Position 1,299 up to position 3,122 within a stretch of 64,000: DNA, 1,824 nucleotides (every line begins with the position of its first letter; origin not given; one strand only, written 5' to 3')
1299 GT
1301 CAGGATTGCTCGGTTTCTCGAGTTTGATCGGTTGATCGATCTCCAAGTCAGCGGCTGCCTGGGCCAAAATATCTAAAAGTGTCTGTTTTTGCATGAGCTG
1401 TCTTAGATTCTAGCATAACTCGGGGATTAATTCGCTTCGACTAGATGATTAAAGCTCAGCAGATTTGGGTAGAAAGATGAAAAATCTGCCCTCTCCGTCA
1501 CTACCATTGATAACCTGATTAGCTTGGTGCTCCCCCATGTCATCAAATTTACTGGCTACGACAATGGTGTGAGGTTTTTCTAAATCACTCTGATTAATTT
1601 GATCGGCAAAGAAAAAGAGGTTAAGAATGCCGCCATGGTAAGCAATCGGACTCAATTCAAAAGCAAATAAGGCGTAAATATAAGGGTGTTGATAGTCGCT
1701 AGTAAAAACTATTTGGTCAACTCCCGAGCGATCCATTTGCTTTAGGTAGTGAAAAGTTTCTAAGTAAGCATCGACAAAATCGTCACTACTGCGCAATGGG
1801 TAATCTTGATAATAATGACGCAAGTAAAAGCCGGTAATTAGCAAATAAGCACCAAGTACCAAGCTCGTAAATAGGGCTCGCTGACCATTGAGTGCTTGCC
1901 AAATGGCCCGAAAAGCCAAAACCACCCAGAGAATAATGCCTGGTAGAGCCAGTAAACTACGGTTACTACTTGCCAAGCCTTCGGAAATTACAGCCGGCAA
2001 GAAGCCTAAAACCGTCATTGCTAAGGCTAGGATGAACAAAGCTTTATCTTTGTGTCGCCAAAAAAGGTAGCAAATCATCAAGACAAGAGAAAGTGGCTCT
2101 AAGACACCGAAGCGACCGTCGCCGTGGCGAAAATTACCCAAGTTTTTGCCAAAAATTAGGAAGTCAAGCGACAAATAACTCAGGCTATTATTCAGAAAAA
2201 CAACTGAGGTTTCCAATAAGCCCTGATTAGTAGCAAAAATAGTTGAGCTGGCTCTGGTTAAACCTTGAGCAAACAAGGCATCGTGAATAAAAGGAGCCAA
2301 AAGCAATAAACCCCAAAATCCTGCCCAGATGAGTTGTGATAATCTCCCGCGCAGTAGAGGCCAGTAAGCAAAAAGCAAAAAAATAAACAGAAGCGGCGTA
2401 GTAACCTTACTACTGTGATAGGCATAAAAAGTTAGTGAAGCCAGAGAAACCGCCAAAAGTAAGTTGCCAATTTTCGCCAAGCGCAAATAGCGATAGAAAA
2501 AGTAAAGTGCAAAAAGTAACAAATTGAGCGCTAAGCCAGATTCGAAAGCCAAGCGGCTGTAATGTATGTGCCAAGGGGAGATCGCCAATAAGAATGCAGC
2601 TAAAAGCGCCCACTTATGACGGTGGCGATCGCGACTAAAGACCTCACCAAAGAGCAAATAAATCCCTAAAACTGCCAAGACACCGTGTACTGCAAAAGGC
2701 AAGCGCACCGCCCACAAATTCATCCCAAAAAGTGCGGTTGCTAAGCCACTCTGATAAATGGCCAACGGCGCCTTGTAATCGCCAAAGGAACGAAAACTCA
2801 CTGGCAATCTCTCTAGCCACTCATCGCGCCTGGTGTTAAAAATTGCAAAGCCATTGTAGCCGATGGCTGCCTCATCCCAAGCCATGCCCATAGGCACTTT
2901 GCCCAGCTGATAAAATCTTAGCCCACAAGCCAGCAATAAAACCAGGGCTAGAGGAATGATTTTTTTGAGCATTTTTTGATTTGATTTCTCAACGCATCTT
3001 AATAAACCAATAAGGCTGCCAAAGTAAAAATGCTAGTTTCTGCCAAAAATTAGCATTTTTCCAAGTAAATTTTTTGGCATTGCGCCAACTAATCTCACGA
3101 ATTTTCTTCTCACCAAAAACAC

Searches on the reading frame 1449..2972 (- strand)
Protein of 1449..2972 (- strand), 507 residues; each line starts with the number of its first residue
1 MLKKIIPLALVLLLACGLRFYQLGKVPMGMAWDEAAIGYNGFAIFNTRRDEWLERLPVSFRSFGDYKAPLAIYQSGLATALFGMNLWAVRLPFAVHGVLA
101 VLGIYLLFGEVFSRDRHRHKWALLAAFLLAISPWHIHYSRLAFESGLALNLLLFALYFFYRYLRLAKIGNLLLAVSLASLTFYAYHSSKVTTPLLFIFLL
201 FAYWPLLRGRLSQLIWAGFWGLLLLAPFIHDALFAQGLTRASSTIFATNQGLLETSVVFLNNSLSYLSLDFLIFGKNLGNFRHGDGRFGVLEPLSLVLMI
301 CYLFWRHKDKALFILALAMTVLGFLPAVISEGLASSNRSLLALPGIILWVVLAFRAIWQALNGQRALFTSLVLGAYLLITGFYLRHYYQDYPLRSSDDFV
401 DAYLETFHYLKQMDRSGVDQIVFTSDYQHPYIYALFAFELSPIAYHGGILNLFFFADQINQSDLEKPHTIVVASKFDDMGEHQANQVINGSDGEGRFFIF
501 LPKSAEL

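Call 9: search_protein_families(library=pfam, proteins=[window:1449-2972:-], max_evalue=0.00001)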
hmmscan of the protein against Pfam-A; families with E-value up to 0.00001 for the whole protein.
window:1449-2972:- (507 aa): 1 family
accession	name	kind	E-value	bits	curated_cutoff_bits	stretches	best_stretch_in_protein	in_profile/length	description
PF13231.12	PMT_2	-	2.3e-11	44.6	26.1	1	67-229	2-158/160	Dolichyl-phosphate-mannose-protein mannosyltransferase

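Call 17: find_encoding_contigs(protein=window:1449-2972:-, flank=10000, max_places=2)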
Protein window:1449-2972:- (507 aa): 3 contigs read that carry it; 1 place shown.
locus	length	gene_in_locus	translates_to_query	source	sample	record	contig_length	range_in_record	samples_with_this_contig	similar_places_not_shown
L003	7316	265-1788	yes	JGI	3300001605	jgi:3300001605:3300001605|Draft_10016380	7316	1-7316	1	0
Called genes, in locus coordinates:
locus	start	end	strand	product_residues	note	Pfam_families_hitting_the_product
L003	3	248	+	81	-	?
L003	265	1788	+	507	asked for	PF13231:PMT_2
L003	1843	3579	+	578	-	PF03485:Arg_tRNA_synt_N, PF00750:tRNA-synt_1d, PF05746:DALR_1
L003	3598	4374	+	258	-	PF00535:Glycos_transf_2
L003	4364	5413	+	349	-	PF13439:Glyco_transf_4, PF13579:Glyco_trans_4_4 (weak), PF00534:Glycos_transf_1, PF13692:Glyco_trans_1_4, PF20706:GT4-conflict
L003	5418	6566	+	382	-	-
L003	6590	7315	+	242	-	?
